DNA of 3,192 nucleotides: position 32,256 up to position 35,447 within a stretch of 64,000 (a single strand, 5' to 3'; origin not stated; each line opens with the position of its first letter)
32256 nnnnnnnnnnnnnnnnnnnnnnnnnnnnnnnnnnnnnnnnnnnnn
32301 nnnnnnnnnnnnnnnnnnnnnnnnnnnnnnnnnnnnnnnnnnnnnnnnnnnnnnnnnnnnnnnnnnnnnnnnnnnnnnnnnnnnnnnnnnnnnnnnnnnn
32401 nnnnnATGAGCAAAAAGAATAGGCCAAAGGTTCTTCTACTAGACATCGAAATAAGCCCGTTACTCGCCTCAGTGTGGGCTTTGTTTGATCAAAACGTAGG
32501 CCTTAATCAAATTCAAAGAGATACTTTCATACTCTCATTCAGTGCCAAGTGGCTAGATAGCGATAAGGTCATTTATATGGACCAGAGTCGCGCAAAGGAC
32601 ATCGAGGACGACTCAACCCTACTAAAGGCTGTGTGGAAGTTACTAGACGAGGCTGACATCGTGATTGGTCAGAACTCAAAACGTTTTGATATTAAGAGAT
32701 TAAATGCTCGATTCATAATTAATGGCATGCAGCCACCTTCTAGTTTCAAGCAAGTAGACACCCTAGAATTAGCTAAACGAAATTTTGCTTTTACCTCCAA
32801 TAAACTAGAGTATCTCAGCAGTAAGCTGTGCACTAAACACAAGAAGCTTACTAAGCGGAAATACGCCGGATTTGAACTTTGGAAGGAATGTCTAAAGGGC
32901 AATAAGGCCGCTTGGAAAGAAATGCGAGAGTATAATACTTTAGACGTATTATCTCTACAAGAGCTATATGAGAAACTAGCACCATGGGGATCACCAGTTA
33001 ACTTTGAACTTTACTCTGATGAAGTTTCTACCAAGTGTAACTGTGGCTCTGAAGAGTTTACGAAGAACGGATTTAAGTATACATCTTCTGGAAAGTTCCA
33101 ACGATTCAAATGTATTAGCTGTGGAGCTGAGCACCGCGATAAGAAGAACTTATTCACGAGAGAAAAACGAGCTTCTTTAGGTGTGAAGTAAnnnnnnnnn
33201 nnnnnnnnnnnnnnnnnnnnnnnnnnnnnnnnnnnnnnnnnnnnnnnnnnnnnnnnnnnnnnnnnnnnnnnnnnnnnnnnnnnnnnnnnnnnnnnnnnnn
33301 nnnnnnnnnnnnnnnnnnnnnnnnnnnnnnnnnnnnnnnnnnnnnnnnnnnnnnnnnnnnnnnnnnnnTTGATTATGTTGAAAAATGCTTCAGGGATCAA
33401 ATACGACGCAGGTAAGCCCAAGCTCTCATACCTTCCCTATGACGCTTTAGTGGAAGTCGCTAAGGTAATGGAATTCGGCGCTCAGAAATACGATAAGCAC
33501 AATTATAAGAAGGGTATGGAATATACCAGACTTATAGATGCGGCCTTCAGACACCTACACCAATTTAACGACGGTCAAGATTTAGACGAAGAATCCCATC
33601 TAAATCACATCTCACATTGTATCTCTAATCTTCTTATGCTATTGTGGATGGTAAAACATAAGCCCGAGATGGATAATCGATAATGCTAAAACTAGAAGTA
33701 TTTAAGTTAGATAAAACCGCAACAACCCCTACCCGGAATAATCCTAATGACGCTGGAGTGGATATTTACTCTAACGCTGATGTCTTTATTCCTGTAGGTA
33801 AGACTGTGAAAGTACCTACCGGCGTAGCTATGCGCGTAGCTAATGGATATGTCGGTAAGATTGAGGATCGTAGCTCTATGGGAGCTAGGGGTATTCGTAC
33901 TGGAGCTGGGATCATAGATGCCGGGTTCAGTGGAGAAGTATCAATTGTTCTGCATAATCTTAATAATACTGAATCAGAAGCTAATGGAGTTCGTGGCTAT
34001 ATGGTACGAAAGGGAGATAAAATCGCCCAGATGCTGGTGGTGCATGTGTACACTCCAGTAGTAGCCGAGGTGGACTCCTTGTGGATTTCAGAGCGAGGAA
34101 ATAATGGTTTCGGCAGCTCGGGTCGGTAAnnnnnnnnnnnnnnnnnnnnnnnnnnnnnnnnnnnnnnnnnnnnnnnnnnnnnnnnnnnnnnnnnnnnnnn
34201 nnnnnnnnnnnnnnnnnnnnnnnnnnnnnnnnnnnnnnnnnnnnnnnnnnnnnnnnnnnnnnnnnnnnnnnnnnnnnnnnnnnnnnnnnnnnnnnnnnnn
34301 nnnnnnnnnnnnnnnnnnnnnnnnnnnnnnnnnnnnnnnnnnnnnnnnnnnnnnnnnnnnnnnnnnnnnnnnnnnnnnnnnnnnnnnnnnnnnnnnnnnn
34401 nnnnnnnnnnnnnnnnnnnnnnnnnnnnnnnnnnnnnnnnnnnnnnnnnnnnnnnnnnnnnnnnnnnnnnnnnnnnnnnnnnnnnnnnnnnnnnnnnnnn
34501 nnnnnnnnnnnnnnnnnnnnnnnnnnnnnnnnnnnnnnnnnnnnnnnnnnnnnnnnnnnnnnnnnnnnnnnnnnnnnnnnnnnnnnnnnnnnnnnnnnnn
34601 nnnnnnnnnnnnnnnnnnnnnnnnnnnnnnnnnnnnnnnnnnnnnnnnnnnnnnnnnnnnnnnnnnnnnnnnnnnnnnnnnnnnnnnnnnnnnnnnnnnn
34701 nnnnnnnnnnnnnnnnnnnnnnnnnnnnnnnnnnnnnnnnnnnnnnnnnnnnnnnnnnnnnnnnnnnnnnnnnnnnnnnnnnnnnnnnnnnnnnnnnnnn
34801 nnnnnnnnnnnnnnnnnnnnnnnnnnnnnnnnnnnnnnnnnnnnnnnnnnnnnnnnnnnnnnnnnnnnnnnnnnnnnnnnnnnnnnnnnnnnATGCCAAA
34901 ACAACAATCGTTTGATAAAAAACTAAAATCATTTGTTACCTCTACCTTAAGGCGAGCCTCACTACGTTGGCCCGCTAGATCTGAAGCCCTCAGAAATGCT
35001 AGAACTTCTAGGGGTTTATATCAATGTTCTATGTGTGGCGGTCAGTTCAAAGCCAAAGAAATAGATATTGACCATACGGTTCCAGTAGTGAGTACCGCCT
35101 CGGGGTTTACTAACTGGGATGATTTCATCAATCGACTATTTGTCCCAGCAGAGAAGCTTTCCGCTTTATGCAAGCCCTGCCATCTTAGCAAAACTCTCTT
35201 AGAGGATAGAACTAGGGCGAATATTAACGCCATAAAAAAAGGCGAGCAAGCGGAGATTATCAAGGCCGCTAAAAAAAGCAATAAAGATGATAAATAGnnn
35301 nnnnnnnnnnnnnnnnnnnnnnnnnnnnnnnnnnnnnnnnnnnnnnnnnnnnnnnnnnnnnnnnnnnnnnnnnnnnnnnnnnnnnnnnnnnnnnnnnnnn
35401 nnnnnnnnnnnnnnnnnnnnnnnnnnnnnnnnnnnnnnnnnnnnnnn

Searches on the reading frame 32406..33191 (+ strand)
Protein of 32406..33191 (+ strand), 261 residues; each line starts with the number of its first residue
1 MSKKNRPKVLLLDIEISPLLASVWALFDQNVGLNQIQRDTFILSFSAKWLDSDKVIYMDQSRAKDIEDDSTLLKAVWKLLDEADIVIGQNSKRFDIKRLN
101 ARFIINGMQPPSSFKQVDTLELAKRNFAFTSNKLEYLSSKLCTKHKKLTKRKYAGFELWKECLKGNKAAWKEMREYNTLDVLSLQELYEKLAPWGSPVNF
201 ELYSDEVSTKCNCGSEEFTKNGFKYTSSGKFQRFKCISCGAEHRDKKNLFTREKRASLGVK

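Call 63: search_protein_families(library=pfam, proteins=[window:32406-33191:+], max_evalue=0.01)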
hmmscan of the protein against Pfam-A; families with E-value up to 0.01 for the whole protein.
window:32406-33191:+ (261 aa): 3 families
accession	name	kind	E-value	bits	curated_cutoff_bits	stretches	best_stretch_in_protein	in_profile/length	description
PF13482.12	RNase_H_2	-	1.7e-14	54.5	22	1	40-191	15-164/165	RNase_H superfamily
PF10108.15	DNA_pol_B_exo2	-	0.00068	19.8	24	0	65-119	33-88/213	Predicted 3'-5' exonuclease related to the exonuclease domain of PolB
PF01612.26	DNA_pol_A_exo1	-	0.0022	18.3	23.6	1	69-192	63-169/173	3'-5' exonuclease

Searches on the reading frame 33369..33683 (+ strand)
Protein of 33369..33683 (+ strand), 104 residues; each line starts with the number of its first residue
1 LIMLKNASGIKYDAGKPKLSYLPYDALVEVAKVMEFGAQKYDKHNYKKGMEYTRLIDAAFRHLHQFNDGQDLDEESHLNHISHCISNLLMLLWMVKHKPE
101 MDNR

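Call 63: search_protein_families(library=pfam, proteins=[window:33369-33683:+], max_evalue=0.01)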
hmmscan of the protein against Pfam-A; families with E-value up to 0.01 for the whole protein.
window:33369-33683:+ (104 aa): 1 family
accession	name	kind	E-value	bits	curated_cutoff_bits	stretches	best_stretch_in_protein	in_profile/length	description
PF18909.5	dGTP_diPhyd_N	-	2.7e-32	111.1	27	1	8-104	3-99/99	dATP/dGTP diphosphohydrolase, N-terminal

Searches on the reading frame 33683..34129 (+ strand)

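Call 63: search_protein_families(library=pfam, proteins=[window:33683-34129:+], max_evalue=0.01)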
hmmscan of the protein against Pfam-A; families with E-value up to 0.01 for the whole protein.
window:33683-34129:+ (148 aa): 2 families
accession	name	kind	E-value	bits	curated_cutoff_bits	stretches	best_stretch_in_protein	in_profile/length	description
PF00692.24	dUTPase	-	1.2e-24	86.9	22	1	13-147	3-129/129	dUTPase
PF22769.1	DCD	-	3.1e-05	24.5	27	1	33-118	70-149/153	dCTP deaminase-like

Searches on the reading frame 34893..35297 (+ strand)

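Call 63: search_protein_families(library=pfam, proteins=[window:34893-35297:+], max_evalue=0.01)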
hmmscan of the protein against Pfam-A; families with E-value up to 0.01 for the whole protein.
window:34893-35297:+ (134 aa): 2 families
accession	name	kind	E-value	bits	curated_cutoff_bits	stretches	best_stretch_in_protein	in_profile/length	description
PF01844.29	HNH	-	0.00025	21.6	21.4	0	45-76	1-31/47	HNH endonuclease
PF14279.12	HNH_5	-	0.0091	16.3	27.5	0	45-65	1-21/56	HNH endonuclease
